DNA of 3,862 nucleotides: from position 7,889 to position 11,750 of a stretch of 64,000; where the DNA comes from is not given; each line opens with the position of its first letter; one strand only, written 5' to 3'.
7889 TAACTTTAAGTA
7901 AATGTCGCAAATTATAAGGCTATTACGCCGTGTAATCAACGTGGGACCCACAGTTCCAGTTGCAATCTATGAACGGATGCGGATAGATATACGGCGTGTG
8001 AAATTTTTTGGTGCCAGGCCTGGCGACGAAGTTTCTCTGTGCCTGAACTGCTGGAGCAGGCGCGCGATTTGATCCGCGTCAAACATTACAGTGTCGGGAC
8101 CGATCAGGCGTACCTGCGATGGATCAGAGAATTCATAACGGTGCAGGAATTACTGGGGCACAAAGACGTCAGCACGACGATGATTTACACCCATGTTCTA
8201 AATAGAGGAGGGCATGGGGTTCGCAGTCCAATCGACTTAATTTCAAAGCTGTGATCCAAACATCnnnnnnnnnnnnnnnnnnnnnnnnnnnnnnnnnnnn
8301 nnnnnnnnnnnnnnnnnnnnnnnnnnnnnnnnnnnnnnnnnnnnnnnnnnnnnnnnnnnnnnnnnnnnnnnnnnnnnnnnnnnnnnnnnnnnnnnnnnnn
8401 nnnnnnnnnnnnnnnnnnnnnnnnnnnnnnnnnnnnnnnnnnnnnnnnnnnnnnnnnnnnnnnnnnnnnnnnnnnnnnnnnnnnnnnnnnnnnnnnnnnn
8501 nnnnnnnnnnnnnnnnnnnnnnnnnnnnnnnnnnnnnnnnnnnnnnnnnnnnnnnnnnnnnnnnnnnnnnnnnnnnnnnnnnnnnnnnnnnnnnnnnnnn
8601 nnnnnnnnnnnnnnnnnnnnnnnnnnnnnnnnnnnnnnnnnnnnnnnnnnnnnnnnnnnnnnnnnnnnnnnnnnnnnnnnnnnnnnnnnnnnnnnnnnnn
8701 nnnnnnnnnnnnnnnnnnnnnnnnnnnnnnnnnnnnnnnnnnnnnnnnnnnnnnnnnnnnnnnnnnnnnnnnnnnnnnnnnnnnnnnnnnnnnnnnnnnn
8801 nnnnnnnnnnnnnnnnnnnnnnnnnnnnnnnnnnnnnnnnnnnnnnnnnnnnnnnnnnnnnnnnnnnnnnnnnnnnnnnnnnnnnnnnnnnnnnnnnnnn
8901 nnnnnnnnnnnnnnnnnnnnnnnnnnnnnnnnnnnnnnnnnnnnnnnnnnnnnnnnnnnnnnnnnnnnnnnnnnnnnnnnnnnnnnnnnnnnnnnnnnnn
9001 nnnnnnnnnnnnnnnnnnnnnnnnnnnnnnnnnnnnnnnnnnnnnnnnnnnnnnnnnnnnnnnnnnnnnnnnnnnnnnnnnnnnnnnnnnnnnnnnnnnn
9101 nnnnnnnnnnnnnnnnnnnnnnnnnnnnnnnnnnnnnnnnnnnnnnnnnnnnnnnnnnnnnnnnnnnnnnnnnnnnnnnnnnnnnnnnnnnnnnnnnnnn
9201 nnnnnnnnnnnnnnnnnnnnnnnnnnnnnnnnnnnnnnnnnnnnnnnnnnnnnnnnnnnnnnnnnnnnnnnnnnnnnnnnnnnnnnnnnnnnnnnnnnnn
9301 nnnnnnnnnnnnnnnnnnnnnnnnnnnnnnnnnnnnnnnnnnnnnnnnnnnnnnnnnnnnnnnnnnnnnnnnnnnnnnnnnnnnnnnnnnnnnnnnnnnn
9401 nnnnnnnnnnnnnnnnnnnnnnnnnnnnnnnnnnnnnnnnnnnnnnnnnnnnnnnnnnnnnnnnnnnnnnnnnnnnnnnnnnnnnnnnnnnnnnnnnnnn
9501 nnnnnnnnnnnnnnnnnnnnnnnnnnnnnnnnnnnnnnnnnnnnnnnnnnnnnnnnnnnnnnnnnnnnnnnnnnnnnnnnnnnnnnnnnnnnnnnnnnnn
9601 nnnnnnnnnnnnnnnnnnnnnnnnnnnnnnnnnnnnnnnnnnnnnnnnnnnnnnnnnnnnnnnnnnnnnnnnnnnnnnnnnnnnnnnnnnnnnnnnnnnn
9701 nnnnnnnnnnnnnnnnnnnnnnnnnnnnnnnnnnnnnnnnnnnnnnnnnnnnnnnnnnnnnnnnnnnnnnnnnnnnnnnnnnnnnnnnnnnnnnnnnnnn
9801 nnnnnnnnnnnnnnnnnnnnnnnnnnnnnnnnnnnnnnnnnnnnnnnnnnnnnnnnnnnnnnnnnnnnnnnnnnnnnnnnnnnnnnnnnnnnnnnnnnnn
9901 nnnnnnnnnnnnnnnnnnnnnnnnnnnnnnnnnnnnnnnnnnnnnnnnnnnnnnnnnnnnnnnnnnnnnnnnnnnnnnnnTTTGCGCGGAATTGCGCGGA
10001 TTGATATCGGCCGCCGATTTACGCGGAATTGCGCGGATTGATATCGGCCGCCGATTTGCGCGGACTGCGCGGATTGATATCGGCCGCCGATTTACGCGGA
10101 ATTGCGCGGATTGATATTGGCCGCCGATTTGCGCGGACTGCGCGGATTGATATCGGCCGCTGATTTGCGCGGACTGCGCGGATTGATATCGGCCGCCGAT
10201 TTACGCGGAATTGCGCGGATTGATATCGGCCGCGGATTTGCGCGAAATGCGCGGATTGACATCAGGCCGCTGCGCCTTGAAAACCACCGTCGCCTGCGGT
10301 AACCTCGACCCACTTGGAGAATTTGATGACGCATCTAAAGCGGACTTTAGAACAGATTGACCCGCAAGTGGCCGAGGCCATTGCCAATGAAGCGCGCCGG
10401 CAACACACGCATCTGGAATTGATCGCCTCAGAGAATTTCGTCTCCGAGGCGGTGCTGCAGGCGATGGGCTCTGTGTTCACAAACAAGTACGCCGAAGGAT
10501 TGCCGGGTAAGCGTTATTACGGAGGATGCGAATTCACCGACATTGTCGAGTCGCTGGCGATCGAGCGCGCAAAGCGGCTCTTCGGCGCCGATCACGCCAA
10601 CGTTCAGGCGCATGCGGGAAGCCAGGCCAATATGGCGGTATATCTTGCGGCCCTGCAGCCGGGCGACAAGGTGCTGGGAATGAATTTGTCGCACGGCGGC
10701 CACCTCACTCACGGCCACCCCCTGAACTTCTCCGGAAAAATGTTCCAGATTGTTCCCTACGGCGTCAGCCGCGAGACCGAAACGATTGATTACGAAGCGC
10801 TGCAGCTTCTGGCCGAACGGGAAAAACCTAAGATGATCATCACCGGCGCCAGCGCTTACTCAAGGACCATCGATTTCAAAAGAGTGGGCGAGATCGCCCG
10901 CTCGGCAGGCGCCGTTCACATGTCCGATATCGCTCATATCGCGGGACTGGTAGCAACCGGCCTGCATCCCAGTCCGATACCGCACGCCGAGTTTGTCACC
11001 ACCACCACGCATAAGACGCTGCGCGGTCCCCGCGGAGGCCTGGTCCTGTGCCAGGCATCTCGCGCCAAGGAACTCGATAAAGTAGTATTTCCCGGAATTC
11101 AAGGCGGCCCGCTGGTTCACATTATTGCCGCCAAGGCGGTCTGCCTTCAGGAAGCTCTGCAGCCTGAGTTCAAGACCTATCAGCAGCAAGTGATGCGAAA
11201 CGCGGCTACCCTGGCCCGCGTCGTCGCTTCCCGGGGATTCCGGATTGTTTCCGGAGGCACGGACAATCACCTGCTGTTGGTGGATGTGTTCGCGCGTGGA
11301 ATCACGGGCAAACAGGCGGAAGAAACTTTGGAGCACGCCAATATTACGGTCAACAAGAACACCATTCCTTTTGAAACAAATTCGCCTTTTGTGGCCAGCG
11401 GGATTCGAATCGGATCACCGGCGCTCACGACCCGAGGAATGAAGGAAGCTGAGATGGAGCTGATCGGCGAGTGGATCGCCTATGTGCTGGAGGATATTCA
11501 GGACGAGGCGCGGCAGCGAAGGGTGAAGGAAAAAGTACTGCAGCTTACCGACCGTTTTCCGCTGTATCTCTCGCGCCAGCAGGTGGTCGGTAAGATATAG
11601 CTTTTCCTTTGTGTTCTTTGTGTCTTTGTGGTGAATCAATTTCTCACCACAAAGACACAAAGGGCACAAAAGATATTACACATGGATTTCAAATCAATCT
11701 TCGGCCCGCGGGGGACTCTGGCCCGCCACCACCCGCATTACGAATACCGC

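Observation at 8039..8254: Integron integrase reduced to a 71-aa in-frame N/C-terminal fusion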

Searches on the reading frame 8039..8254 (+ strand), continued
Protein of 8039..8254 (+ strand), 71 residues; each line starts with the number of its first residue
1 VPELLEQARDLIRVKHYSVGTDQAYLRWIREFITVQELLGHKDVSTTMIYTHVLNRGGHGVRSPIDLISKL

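Call 31: search_protein_families(library=ncbifam, proteins=[L037:3146-4123:+, L109:808-1800:+], max_evalue=0.00001)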
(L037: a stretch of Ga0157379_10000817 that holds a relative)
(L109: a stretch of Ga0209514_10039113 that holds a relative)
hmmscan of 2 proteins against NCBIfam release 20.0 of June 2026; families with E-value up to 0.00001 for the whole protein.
L037:3146-4123:+ (325 aa): 10 families
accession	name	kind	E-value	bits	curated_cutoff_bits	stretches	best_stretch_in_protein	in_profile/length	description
TIGR02249.1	integrase_gron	subfamily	2.8e-146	486.8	265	1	6-320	1-315/315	integron integrase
NF011946.0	PRK15417.1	equivalog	2.2e-113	378.8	435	1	6-323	16-333/337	integron integrase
NF040815.2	recomb_XerA_Arch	equivalog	1.8e-51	175.2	220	2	12-185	5-175/263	site-specific tyrosine recombinase/integron integrase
TIGR02224.1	recomb_XerC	equivalog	5e-45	154.1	335.15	2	243-305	215-277/295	tyrosine recombinase XerC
NF001399.0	PRK00283.1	subfamily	2.9e-43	148.3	279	1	21-307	24-285/300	tyrosine recombinase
TIGR02225.1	recomb_XerD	equivalog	7e-42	143.7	329.6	2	243-307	212-276/290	site-specific tyrosine recombinase XerD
NF002331.0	PRK01287.1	subfamily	2.5e-31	109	371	2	12-186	35-227/365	site-specific tyrosine recombinase XerC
NF003462.0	PRK05084.1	equivalog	3.4e-16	58.9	267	1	244-309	285-348/360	tyrosine recombinase XerS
NF007371.0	PRK09871.1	subfamily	2.5e-11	43.5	222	1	234-304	108-173/198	tyrosine-type DNA invertase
NF007370.0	PRK09870.1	subfamily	4.8e-10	39.4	221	1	248-304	122-178/200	tyrosine-type DNA invertase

L109:808-1800:+ (330 aa): 10 families
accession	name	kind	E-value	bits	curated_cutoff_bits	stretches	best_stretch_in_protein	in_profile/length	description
TIGR02249.1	integrase_gron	subfamily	4.6e-145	482.9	265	1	7-321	1-315/315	integron integrase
NF011946.0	PRK15417.1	equivalog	3.7e-116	388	435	1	3-323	12-332/337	integron integrase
NF040815.2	recomb_XerA_Arch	equivalog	3.1e-56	190.8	220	2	13-185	5-174/263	site-specific tyrosine recombinase/integron integrase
TIGR02224.1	recomb_XerC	equivalog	1.5e-44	152.6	335.15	2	241-306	212-277/295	tyrosine recombinase XerC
TIGR02225.1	recomb_XerD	equivalog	9.4e-44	149.9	329.6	2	239-308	207-276/290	site-specific tyrosine recombinase XerD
NF001399.0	PRK00283.1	subfamily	3.9e-42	144.5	279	1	28-308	30-285/300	tyrosine recombinase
NF002331.0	PRK01287.1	subfamily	2.5e-32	112.2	371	2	12-187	34-227/365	site-specific tyrosine recombinase XerC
NF003462.0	PRK05084.1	equivalog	1.9e-17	63.1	267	1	244-312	284-350/360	tyrosine recombinase XerS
NF007370.0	PRK09870.1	subfamily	5e-11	42.6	221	1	248-305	121-178/200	tyrosine-type DNA invertase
NF007371.0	PRK09871.1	subfamily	5.4e-10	39.1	222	1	240-305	108-173/198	tyrosine-type DNA invertase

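Call 49: find_encoding_contigs(protein=P0092, flank=4000, max_places=6)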
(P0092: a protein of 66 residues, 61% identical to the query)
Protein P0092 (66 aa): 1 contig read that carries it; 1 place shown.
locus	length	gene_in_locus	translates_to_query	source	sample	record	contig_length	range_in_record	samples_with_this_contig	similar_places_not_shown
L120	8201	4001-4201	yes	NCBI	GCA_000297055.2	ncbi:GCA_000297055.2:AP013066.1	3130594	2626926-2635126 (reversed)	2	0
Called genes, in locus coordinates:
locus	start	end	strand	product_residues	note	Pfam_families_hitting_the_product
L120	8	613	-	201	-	PF13875:DUF4202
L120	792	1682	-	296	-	PF00892:EamA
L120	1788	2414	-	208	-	PF04299:FMN_bind_2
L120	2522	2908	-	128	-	-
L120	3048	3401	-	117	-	-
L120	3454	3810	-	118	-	PF02635:DsrE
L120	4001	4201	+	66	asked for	PF00589:Phage_integrase (weak)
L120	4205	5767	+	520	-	PF20154:LNT_N, PF00795:CN_hydrolase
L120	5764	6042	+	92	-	PF01541:GIY-YIG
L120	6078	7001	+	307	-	PF02091:tRNA-synt_2e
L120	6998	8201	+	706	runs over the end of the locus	PF02092:tRNA_synt_2f, PF05746:DALR_1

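Call 50: find_encoding_contigs(protein=P0106, flank=4000, max_places=6)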
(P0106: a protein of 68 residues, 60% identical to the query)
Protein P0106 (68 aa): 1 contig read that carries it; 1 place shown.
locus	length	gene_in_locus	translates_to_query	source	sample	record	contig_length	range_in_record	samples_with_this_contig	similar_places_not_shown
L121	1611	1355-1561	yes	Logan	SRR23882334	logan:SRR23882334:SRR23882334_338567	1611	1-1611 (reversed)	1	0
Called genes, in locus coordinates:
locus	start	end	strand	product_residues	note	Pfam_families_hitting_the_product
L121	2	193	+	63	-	?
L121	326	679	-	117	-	PF03795:YCII (weak)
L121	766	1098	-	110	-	-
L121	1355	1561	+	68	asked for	PF00589:Phage_integrase (weak)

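Call 60: search_protein_representatives(protein=window:8039-8254:+)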
Query: 71 residues. Proteins with E-value up to 0.001 (for the whole library): 10029; up to 1e-10: 732; up to 1e-30: 0. The best 150 are listed.
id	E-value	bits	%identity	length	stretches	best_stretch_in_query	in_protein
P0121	1.3e-22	95.0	53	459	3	32-70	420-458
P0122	1.2e-21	92.0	56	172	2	20-67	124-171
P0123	2.8e-21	90.8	78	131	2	31-65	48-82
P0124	7.1e-21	89.5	61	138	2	32-68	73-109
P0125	1.4e-20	88.6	62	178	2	31-64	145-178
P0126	3.7e-20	87.3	63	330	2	31-66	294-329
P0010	3.7e-20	87.3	68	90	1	2-66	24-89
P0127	3.8e-20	87.2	60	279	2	35-69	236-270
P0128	6.0e-20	86.6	68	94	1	2-67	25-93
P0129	6.7e-20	86.5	63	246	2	32-66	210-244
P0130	1.1e-19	85.8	63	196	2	31-66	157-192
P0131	1.2e-19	85.7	68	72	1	3-67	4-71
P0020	1.5e-19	85.3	69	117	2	32-66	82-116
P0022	2.0e-19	85.0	64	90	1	2-67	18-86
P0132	2.7e-19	84.6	63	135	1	2-68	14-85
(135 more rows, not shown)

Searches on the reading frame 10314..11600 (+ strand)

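Call 40: search_protein_families(library=pfam, proteins=[window:10314-11600:+], max_evalue=0.001)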
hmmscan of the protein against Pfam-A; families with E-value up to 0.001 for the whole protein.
window:10314-11600:+ (428 aa): 2 families
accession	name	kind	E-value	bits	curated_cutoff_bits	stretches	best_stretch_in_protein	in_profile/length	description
PF00464.25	SHMT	-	1.9e-163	544.2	27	1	12-388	1-399/399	Serine hydroxymethyltransferase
PF00155.27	Aminotran_1_2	-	1.3e-06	28.3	19.7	1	88-378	53-356/361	Aminotransferase class I and II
